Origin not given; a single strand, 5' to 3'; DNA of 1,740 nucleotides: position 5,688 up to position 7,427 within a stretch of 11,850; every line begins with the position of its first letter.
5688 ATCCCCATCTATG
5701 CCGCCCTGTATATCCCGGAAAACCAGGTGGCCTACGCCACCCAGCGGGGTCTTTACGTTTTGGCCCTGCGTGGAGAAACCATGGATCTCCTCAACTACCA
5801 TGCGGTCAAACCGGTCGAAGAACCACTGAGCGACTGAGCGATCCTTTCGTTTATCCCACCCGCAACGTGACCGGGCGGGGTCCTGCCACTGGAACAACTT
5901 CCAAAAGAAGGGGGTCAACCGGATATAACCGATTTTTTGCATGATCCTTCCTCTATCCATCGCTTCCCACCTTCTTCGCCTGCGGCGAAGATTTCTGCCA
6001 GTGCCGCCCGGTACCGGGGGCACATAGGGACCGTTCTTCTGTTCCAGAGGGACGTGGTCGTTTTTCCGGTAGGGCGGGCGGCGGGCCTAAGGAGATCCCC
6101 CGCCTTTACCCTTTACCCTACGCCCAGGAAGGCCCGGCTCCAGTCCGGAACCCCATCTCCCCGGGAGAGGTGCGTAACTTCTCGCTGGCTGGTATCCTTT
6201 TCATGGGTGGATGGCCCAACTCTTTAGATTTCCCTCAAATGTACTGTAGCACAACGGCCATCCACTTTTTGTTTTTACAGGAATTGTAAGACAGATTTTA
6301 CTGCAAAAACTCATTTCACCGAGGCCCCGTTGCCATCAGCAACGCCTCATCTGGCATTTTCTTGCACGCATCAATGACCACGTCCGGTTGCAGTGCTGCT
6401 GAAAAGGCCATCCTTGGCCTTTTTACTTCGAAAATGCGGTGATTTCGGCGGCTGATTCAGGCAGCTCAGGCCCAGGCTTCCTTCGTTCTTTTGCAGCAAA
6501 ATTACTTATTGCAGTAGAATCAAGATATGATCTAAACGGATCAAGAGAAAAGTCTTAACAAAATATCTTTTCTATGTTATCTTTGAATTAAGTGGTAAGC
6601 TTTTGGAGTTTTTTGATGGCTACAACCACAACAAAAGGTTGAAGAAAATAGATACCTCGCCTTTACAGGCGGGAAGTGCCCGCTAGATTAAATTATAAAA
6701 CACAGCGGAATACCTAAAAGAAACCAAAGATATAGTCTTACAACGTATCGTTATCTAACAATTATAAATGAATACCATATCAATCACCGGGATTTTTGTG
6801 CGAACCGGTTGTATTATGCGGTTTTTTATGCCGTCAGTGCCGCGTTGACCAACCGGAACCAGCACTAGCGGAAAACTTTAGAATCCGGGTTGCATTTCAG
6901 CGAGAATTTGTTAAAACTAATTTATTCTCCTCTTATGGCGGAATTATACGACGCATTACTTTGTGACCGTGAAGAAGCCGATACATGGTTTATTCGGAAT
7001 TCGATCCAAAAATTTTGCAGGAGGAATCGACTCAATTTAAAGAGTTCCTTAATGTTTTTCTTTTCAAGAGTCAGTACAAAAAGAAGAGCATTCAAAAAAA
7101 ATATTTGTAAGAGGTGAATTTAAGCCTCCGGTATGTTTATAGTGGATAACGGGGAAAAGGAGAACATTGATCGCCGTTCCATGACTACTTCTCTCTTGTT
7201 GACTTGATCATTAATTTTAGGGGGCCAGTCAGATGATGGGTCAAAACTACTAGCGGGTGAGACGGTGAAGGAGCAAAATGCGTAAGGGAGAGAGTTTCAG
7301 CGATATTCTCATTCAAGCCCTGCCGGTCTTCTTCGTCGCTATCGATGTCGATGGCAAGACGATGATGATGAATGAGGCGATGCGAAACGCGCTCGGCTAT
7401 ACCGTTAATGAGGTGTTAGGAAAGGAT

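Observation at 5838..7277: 1.44-kb gene-free interval with an abrupt GC-to-AT compositional switch at the repeat copy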

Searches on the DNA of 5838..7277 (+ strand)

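Call 60: search_dna_similar(query=window:5838-7277:+, collection=plasmids, mode=distant, max_evalue=0.001, max_rows=10)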
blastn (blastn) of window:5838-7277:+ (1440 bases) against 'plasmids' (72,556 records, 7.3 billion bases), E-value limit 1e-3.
No match.

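Call 61: search_dna_similar(query=window:5838-7277:+, collection=phages, mode=distant, max_evalue=0.001, max_rows=10)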
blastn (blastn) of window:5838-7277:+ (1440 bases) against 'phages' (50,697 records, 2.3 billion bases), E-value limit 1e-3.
No match.
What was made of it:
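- Tried and rejected: blastn of the interval against plasmids and phages found no match (calls 60, 61).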

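Call 62: search_rna_families(sources=[L038, L039], threshold=evalue, max_evalue=1)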
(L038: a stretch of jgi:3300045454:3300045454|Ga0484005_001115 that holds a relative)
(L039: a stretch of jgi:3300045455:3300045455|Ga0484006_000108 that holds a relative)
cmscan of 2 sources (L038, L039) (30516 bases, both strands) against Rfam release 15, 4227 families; matches with E-value up to 1: 6.
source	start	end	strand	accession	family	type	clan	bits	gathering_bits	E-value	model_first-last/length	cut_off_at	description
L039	11293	11365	-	RF00005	tRNA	Gene; tRNA;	CL00001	69.7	29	1.8e-13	1-71/71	no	tRNA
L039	11380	11453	-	RF00005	tRNA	Gene; tRNA;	CL00001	68.3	29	4.3e-13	1-71/71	no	tRNA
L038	6943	7094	+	RF01731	TwoAYGGAY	Cis-reg;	CL00106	35.8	43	0.029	1-168/168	no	TwoAYGGAY RNA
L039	3349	3453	+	RF00558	L20_leader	Cis-reg; leader;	-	27.2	58.7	0.17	1-127/127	no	Ribosomal protein L20 leader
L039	11292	11365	+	RF04354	Plastid-ycf2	Cis-reg;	-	25.6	65.7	0.28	1-75/75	no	Plastid-ycf2 5UTR RNA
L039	8728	8834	+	RF00114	S15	Cis-reg; leader;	CL00121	20.8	39.5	0.84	1-117/117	no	Ribosomal S15 leader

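Call 63: search_rna_families(source=window, start=6250, end=6570, threshold=evalue, max_evalue=10, show_alignments=3)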
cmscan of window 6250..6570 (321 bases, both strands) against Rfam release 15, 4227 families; matches with E-value up to 10: 5.
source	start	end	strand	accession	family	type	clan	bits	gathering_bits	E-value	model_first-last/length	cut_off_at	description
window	6364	6426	-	RF01731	TwoAYGGAY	Cis-reg;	CL00106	19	43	2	47-111/168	no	TwoAYGGAY RNA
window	6291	6352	+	RF00262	sar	Gene; antisense;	-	14.8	43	2.9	1-68/68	no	sar RNA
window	6427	6537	+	RF01515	Afu_514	Gene; snRNA; snoRNA; CD-box;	-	12.8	39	4.4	1-106/106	no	A. fumigatus snoRNA Afu_514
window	6270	6310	-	RF00730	mir-277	Gene; miRNA;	-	12.7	43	3.9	27-64/90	no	mir-277 microRNA precursor family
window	6462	6514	-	RF02474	GlsR5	Gene; snRNA; snoRNA; CD-box;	-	11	100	4.6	41-89/89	no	Small nucleolar RNA GlsR5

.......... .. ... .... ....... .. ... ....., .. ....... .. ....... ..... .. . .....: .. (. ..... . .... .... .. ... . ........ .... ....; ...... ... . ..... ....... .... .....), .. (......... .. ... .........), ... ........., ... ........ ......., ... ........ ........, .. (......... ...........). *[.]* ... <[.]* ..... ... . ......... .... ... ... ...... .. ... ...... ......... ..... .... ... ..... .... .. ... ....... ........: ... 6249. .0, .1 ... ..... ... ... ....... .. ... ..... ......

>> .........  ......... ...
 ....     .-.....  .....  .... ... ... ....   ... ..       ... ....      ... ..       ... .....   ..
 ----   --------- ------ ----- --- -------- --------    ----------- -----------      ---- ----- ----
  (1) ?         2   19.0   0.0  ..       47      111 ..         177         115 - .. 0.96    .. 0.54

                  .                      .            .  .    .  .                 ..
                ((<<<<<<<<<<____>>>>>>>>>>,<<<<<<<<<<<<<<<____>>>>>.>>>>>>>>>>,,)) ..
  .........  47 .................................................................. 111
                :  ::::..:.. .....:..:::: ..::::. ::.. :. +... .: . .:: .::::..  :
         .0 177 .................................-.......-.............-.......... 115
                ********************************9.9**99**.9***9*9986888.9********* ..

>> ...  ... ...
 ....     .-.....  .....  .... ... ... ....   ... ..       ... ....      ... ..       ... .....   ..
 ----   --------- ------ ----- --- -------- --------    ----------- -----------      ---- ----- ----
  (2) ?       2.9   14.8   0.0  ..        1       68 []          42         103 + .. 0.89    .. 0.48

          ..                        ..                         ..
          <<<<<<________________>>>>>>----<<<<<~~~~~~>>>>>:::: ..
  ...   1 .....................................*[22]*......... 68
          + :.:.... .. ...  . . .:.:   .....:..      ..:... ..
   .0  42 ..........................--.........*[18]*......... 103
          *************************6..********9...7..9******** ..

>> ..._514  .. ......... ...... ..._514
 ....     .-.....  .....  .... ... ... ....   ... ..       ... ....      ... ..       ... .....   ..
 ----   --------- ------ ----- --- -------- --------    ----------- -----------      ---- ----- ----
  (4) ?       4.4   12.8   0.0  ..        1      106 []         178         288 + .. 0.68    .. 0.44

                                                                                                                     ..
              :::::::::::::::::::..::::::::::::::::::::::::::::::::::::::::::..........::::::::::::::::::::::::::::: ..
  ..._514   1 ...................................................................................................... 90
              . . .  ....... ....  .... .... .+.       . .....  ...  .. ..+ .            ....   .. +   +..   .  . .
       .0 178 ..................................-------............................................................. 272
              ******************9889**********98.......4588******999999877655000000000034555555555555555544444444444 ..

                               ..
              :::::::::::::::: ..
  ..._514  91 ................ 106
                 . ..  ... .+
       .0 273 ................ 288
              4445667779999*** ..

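Call 64: search_rna_families(source=L038, start=4900, end=7200, threshold=evalue, max_evalue=10, show_alignments=3)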
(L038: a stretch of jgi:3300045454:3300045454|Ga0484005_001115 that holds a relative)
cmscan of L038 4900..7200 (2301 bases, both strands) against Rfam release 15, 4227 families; matches with E-value up to 10: 6.
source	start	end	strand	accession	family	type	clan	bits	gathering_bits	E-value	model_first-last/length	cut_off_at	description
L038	6943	7094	+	RF01731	TwoAYGGAY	Cis-reg;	CL00106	35.8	43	0.0022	1-168/168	no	TwoAYGGAY RNA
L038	5115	5177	+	RF01731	TwoAYGGAY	Cis-reg;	CL00106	27.3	43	0.19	47-111/168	no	TwoAYGGAY RNA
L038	4955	5024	-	RF00187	SNORD102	Gene; snRNA; snoRNA; CD-box;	-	23.8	47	1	1-72/72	no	Small nucleolar RNA SNORD102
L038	6950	7015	+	RF01394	isrK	Gene; sRNA;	-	18.3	50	0.54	1-77/77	no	isrK Hfq binding RNA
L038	6400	6535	-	RF02178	SMCR2_2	Gene; lncRNA;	-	15.9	55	5.7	1-165/165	no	Smith-Magenis syndrome chromosome region, candidate 2 conserved region 2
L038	5261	5306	+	RF02596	cyano_het_sRNA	Gene; sRNA;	-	15.7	35.7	8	1-56/56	no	Cyanobacteria heterocyst sRNA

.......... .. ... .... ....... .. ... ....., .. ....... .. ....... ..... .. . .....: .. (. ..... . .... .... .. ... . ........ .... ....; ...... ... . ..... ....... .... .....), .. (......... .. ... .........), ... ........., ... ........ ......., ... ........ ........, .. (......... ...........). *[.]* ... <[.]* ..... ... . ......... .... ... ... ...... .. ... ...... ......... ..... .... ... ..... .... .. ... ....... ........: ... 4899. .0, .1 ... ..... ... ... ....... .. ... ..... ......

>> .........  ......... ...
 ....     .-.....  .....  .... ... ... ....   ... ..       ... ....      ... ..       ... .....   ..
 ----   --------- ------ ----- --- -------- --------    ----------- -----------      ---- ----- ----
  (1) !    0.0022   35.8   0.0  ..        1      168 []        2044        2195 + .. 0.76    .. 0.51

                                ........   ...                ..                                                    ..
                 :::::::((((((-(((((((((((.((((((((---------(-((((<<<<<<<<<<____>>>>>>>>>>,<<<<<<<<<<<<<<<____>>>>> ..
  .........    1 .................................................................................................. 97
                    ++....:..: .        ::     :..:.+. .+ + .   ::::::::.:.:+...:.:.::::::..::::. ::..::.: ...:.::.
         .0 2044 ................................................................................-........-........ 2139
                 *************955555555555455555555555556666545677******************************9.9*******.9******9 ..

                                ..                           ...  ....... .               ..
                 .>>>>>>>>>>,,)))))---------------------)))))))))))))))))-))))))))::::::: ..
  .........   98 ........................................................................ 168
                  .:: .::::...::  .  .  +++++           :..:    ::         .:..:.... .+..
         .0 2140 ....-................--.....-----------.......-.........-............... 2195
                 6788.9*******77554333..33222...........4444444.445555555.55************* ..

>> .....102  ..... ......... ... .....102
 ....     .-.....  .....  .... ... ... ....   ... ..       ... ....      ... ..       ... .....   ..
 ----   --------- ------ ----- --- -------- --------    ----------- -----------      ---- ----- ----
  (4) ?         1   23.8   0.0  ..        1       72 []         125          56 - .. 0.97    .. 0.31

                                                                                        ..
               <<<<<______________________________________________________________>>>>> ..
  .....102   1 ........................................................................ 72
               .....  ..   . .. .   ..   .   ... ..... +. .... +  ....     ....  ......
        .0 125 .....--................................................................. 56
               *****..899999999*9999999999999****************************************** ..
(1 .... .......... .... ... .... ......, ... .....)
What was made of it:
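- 6364..6426 (-): Core double hairpin with GGA-containing loops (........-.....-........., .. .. linker, then a second hairpin with a CCGGAC loop). It resembles TwoAYGGAY. The first hairpin (6402-6423) also looks like a bidirectional intrinsic terminator. All are below the gathering score of 43 (calls 62-64).
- On TwoAYGGAY RNA (Rfam RF01731): Window 19.0 bits, L038a 27.3 bits, L038b 35.8 bits (calls 62-64).
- Closest known: TwoAYGGAY RNA motif. Different: Scores are 19-35.8 bits against a gathering score of 43 (calls 62-64).
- Sub-threshold but repeated Rfam hits to RF01731 in 3 of the 3 copies tested, up to 35.8 bits and E 0.0022, with the same architecture: a large closing stem and two adjacent hairpins joined by an AG linker (calls 62-64).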

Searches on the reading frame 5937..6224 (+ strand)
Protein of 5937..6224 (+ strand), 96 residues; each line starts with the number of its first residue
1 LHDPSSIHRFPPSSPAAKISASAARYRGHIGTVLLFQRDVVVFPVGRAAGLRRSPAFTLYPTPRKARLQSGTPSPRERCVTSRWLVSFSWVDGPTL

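Call 9: search_protein_families(library=pfam, max_evalue=1, proteins=[window:5937-6224:+])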
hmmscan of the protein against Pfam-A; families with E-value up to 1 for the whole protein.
seq(96 aa): 0 families
